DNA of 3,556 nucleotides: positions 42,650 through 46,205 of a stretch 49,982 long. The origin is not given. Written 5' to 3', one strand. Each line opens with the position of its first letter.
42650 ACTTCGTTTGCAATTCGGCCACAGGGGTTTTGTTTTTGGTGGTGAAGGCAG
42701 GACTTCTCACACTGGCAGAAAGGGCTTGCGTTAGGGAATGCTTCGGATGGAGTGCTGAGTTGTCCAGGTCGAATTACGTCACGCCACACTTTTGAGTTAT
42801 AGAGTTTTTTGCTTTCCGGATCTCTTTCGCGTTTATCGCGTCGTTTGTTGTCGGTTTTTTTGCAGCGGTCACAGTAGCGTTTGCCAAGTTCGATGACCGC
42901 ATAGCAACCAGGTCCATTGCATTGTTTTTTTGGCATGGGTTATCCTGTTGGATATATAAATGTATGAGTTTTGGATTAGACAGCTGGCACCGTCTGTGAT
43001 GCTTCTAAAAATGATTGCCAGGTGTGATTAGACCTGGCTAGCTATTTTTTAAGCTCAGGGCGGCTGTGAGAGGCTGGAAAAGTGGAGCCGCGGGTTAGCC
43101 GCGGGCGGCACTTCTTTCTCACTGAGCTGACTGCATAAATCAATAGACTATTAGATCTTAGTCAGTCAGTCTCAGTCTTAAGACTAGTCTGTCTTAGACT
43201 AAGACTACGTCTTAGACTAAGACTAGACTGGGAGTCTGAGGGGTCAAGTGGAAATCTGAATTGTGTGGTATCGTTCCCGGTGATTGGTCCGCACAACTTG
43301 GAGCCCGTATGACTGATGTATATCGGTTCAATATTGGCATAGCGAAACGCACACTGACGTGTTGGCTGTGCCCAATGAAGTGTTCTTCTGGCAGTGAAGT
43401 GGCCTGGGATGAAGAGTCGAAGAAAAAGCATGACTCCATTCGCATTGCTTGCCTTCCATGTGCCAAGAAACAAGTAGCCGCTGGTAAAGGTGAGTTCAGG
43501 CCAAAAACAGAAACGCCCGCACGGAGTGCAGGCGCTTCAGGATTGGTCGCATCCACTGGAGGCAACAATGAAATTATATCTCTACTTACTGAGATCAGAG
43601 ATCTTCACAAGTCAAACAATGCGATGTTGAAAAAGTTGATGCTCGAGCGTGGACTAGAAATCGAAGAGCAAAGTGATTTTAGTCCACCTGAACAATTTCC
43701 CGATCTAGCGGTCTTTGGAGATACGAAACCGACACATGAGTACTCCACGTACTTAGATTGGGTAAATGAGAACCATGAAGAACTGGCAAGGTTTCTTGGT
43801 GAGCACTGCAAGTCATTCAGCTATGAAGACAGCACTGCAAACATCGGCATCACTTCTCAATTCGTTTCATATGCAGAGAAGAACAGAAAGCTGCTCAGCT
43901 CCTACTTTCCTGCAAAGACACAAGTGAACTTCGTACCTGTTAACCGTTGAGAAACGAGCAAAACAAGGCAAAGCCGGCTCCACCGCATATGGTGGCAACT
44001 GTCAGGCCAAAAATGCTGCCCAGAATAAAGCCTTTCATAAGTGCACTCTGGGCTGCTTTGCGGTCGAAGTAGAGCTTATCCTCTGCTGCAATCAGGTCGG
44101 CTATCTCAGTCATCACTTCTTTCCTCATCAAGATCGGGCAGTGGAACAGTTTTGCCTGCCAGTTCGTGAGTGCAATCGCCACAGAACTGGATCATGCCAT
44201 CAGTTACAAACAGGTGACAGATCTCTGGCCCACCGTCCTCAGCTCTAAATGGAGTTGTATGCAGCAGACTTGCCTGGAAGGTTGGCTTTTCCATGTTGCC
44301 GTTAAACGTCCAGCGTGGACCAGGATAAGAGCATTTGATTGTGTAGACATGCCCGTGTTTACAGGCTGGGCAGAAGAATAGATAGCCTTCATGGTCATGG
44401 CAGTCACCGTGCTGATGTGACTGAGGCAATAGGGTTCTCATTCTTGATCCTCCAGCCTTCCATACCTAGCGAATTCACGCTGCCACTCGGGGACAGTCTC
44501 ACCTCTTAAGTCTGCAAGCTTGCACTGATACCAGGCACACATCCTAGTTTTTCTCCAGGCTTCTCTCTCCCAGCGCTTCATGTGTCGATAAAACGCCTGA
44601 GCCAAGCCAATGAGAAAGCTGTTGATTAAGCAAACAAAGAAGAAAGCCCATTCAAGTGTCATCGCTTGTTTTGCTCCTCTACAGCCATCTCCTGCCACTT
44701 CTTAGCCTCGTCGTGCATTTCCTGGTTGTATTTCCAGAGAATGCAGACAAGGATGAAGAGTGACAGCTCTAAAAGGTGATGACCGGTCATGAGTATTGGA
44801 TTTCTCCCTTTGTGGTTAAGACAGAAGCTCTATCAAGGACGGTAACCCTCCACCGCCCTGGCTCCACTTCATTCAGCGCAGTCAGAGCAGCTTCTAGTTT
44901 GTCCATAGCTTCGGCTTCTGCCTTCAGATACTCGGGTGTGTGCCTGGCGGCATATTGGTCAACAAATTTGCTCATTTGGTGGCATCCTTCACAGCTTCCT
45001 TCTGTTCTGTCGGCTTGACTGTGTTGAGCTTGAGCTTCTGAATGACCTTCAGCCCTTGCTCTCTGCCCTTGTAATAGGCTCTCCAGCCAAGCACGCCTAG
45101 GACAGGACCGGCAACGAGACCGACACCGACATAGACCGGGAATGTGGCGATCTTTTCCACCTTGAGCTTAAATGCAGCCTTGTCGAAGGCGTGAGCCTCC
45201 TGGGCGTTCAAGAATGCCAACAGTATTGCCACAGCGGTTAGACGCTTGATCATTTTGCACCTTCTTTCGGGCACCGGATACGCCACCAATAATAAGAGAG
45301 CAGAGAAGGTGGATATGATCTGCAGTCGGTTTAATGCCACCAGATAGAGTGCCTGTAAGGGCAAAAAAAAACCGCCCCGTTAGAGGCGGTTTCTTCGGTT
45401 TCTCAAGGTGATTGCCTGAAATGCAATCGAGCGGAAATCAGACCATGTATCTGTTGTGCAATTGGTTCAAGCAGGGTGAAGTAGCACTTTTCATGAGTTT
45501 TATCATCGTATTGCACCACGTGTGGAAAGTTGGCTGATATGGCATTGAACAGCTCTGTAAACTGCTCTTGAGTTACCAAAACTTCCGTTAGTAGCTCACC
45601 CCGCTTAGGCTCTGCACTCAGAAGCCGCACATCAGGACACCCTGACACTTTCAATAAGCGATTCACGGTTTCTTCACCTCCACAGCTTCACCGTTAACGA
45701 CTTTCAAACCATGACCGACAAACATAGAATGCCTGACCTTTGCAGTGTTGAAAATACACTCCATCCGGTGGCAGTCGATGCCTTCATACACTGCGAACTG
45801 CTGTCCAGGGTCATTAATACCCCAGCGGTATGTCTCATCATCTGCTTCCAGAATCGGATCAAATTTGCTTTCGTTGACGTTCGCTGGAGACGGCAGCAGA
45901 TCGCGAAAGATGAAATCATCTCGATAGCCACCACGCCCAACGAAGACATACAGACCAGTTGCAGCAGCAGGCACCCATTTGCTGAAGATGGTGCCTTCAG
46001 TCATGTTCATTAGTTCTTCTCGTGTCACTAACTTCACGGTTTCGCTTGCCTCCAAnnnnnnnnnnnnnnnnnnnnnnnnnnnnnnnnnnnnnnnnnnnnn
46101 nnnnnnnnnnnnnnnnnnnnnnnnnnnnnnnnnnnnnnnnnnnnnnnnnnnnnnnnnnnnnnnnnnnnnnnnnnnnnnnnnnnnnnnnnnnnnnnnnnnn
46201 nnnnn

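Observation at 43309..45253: Accessory module preceded by a terminator, wedged between the early-left operon and the late operon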

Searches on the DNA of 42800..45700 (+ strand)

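Call 5: search_dna_similar(query=window:42900-45700:+, collection=phages, mode=near, max_rows=30)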
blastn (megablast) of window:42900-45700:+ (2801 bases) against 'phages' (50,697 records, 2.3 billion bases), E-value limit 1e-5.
No match.

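Call 7: search_dna_similar(query=window:42900-45700:+, collection=ecoli_genomes, mode=near, max_rows=15)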
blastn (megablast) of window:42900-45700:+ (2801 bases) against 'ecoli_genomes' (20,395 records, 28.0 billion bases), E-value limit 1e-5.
No match.

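Call 111: search_rna_families(source=window, start=42800, end=45700, threshold=evalue, max_evalue=1)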
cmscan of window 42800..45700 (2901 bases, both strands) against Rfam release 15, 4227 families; matches with E-value up to 1: 4.
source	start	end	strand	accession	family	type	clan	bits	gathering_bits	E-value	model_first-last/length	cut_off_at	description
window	43658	43768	-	RF04313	aspC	Cis-reg;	-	25.3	100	0.59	1-124/124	no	aspC ncRNA motif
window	43172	43239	+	RF03257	mir-4427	Gene; miRNA;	-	24.4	86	0.046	1-68/68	no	mir-4427 microRNA precursor family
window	44699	44759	-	RF04061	mir-1420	Gene; miRNA;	-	22.6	70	0.15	1-87/87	no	mir-1420 microRNA precursor family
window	44749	44794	+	RF01144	sR17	Gene; snRNA; snoRNA; CD-box;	-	17.1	36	0.82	1-55/55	no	Small nucleolar RNA sR17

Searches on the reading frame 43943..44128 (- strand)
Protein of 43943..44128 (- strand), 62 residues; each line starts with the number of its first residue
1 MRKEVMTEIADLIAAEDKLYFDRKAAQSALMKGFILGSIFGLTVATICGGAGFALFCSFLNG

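Call 9: search_protein_families(library=pfam, max_evalue=1, proteins=[window:43943-44128:-])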
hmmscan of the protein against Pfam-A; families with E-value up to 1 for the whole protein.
seq(62 aa): 0 families

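Call 10: search_protein_families(library=phrogs, max_evalue=1, proteins=[window:43943-44128:-])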
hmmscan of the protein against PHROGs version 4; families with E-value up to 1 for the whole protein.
seq(62 aa): 2 families
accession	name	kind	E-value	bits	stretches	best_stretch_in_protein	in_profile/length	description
phrog_21577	-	unknown function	0.019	16.1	1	23-45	8-30/37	-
phrog_8753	-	unknown function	0.11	13.3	1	8-51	105-148/196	-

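Call 35: search_protein_families(library=ncbifam, max_evalue=1, proteins=[window:43943-44128:-])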
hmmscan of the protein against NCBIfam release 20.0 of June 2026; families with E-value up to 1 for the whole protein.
seq(62 aa): 1 family
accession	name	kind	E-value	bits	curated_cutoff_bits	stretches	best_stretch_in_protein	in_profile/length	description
NF053507.1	T3SS_WxxxE_eff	domain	0.25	11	38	1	2-49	57-104/141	type III secrection system effector, WxxxE family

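Call 100: search_protein_families(library=padloc, max_evalue=0.1, proteins=[window:43943-44113:-])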
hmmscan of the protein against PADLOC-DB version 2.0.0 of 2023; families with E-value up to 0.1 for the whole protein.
seq(57 aa): 0 families

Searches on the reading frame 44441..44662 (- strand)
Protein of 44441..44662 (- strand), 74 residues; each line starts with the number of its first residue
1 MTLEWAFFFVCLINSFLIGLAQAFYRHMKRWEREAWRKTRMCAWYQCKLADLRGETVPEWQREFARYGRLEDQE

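Call 9: search_protein_families(library=pfam, max_evalue=1, proteins=[window:44441-44662:-])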
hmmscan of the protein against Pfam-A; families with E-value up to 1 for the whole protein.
seq(74 aa): 1 family
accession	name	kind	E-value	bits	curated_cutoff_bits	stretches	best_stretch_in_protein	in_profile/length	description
PF06276.17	FhuF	-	0.021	15.7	25.2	1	4-55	79-132/161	Ferric iron reductase FhuF-like transporter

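Call 10: search_protein_families(library=phrogs, max_evalue=1, proteins=[window:44441-44662:-])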
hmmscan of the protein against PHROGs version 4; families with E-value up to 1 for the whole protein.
seq(74 aa): 1 family
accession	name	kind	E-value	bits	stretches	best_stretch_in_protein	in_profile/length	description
phrog_14285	-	unknown function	0.18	12.5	1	2-54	99-150/191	-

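Call 35: search_protein_families(library=ncbifam, max_evalue=1, proteins=[window:44441-44662:-])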
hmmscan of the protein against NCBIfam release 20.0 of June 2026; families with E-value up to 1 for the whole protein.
seq(74 aa): 0 families

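Call 62: find_related_loci(query=A4, collection=metagenome_contigs, flank=8000)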
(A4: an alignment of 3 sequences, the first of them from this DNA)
Query A4 (74 aa) in metagenome_contigs; peptide patterns used: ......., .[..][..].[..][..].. (x = any residue, [..] = any of these).
215 stretches matched a pattern, but none encodes a relative of the query by tblastn (E <= 1e-3).

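Call 63: find_related_loci(query=A4, collection=viral_contigs, flank=8000)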
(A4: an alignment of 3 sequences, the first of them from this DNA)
Query A4 (74 aa) in viral_contigs; peptide patterns used: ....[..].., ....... (x = any residue, [..] = any of these).
70 stretches matched a pattern, but none encodes a relative of the query by tblastn (E <= 1e-3).

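Call 100: search_protein_families(library=padloc, max_evalue=0.1, proteins=[window:44441-44662:-])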
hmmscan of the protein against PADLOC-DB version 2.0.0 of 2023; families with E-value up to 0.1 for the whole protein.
seq(74 aa): 0 families

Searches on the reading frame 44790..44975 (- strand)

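Call 9: search_protein_families(library=pfam, max_evalue=1, proteins=[window:44790-44975:-])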
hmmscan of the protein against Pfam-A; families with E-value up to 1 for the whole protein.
seq(62 aa): 2 families
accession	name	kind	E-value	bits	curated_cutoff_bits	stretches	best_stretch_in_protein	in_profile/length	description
PF11141.13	DUF2914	-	0.096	12.9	23.6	1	35-50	36-51/62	Protein of unknown function (DUF2914)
PF03799.20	FtsQ_DivIB_C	-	0.12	13.6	21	1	11-57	37-84/114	Cell division protein FtsQ/DivIB, C-terminal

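Call 10: search_protein_families(library=phrogs, max_evalue=1, proteins=[window:44790-44975:-])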
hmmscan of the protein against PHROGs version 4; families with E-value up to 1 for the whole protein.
seq(62 aa): 1 family
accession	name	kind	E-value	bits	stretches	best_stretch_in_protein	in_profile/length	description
phrog_29166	-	unknown function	0.0023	18.9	1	21-52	36-67/70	-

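Call 35: search_protein_families(library=ncbifam, max_evalue=1, proteins=[window:44790-44975:-])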
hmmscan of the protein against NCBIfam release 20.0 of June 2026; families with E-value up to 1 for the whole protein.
seq(62 aa): 0 families

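Call 100: search_protein_families(library=padloc, max_evalue=0.1, proteins=[window:44790-44975:-])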
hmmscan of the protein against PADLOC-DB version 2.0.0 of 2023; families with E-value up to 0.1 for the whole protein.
seq(62 aa): 0 families

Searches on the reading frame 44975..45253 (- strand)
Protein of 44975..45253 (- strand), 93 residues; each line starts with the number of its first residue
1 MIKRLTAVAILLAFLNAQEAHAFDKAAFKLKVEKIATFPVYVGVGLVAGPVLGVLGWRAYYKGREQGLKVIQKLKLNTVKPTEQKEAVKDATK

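Call 9: search_protein_families(library=pfam, max_evalue=1, proteins=[window:44975-45253:-])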
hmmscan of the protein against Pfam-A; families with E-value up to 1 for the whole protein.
seq(93 aa): 0 families

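Call 10: search_protein_families(library=phrogs, max_evalue=1, proteins=[window:44975-45253:-])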
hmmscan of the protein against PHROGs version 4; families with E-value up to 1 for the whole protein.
seq(93 aa): 0 families

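Call 35: search_protein_families(library=ncbifam, max_evalue=1, proteins=[window:44975-45253:-])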
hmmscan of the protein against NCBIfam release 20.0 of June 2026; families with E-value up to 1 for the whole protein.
seq(93 aa): 0 families

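Call 100: search_protein_families(library=padloc, max_evalue=0.1, proteins=[window:44975-45253:-])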
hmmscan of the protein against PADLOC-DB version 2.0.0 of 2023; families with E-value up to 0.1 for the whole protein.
seq(93 aa): 1 family
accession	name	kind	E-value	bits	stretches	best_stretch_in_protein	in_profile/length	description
PDLC00221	KwaA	-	0.026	12.5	1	10-77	80-151/173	Unknown function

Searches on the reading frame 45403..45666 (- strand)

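Call 9: search_protein_families(library=pfam, max_evalue=1, proteins=[window:45403-45666:-])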
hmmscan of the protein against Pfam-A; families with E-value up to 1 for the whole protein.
window:45403-45666:- (87 aa): 0 families

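Call 10: search_protein_families(library=phrogs, max_evalue=1, proteins=[window:45403-45666:-])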
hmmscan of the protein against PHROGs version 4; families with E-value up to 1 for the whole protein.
window:45403-45666:- (87 aa): 2 families
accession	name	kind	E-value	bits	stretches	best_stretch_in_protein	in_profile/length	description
phrog_32243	-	unknown function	0.033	15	1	24-73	56-103/169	-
phrog_5995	-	DNA, RNA and nucleotide metabolism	0.39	11.2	1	28-60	16-48/236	DNA polymerase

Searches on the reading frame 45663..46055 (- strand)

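Call 9: search_protein_families(library=pfam, max_evalue=1, proteins=[window:45663-46055:-])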
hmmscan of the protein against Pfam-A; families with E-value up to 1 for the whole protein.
window:45663-46055:- (130 aa): 0 families

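Call 10: search_protein_families(library=phrogs, max_evalue=1, proteins=[window:45663-46055:-])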
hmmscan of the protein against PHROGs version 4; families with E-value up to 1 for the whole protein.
window:45663-46055:- (130 aa): 1 family
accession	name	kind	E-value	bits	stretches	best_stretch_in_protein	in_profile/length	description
phrog_11827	-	unknown function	0.00013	23.1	1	8-104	2-101/104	-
